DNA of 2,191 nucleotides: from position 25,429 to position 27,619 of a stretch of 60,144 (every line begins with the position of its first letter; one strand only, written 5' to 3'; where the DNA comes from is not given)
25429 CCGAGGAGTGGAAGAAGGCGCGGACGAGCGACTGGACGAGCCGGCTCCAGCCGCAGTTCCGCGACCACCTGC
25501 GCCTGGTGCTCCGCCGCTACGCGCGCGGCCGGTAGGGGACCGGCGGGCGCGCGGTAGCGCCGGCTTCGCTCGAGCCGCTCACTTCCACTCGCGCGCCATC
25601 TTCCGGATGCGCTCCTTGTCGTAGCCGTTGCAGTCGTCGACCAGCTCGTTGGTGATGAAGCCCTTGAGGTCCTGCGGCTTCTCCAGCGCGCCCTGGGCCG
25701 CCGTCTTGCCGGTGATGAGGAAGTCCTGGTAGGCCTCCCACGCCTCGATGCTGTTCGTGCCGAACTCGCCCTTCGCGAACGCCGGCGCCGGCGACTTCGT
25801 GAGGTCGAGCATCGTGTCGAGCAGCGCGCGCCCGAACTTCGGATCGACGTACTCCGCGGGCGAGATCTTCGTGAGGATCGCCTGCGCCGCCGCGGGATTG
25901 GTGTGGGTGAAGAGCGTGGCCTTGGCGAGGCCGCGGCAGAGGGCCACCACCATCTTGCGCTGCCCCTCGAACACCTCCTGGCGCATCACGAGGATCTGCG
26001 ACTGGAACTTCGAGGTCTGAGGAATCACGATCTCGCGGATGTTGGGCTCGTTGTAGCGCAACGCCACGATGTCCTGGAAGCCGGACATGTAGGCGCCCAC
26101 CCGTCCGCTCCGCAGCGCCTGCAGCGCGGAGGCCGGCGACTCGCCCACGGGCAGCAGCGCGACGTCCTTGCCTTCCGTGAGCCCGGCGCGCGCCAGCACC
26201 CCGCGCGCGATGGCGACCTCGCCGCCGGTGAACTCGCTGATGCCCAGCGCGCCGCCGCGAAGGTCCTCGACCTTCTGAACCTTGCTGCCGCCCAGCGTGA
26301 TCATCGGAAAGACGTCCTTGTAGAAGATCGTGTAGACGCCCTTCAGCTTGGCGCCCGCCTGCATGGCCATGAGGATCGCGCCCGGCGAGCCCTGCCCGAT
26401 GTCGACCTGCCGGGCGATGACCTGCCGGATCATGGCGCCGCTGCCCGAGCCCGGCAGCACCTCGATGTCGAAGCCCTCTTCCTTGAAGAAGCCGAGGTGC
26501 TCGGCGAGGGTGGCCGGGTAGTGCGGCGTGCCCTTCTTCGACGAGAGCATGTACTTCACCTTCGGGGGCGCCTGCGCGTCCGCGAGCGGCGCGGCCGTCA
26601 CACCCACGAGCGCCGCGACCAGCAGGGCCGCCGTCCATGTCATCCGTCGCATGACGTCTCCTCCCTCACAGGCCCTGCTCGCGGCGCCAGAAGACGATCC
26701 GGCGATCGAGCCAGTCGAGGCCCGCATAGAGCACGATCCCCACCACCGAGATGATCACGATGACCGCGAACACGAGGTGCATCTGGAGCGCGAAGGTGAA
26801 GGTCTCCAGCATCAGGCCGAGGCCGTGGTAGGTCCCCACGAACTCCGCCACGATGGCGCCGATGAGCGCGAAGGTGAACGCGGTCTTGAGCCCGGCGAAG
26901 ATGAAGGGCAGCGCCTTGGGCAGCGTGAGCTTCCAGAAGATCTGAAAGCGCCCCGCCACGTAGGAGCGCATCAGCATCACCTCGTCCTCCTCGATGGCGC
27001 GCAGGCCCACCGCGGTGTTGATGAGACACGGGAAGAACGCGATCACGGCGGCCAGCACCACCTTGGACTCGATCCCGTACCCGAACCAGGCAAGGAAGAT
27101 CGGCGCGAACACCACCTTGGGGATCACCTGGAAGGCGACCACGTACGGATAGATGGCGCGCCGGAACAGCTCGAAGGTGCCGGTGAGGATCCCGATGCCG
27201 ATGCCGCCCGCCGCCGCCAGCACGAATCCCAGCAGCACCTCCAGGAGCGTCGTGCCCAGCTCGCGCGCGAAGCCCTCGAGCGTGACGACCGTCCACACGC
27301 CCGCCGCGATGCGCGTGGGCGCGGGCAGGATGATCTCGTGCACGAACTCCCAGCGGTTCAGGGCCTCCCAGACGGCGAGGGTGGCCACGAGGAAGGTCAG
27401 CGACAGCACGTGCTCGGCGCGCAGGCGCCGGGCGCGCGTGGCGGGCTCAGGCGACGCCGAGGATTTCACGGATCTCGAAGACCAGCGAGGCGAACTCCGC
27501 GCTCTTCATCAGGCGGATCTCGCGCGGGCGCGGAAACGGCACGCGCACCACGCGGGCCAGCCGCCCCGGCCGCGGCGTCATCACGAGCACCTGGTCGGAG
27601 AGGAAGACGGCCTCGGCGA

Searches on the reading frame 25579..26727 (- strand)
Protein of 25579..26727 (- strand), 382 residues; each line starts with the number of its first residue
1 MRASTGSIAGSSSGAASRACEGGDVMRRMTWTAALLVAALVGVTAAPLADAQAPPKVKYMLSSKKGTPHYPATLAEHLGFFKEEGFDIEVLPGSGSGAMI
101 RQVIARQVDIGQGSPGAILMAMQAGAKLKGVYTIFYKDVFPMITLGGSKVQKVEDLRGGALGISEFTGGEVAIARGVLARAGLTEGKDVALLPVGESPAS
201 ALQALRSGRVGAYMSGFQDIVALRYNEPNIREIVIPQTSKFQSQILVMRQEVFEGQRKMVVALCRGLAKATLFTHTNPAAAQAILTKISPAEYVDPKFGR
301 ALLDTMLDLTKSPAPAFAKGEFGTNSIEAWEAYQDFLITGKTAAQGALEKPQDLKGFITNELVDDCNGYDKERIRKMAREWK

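Call 58: search_protein_families(library=pfam, proteins=[window:25579-26727:-], max_evalue=0.0001)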
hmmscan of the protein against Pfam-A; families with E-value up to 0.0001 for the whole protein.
window:25579-26727:- (382 aa): 3 families
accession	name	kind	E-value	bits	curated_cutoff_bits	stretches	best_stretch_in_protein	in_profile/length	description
PF09084.16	NMT1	-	1.4e-24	87.6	20.5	1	68-281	3-216/216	NMT1/THI5 like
PF13379.11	NMT1_2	-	1.5e-10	41.7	24.7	1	54-285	3-248/252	NMT1-like family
PF12974.12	Phosphonate-bd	-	8.2e-06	25.8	27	1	83-269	26-218/242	ABC transporter, phosphonate, periplasmic substrate-binding protein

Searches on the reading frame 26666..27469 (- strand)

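Call 58: search_protein_families(library=pfam, proteins=[window:26666-27469:-], max_evalue=0.0001)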
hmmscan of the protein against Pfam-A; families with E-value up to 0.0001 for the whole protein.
window:26666-27469:- (267 aa): 1 family
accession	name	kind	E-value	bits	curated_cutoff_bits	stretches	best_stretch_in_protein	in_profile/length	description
PF00528.27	BPD_transp_1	-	7.5e-33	114.2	26.4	1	89-258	1-182/184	Binding-protein-dependent transport system inner membrane component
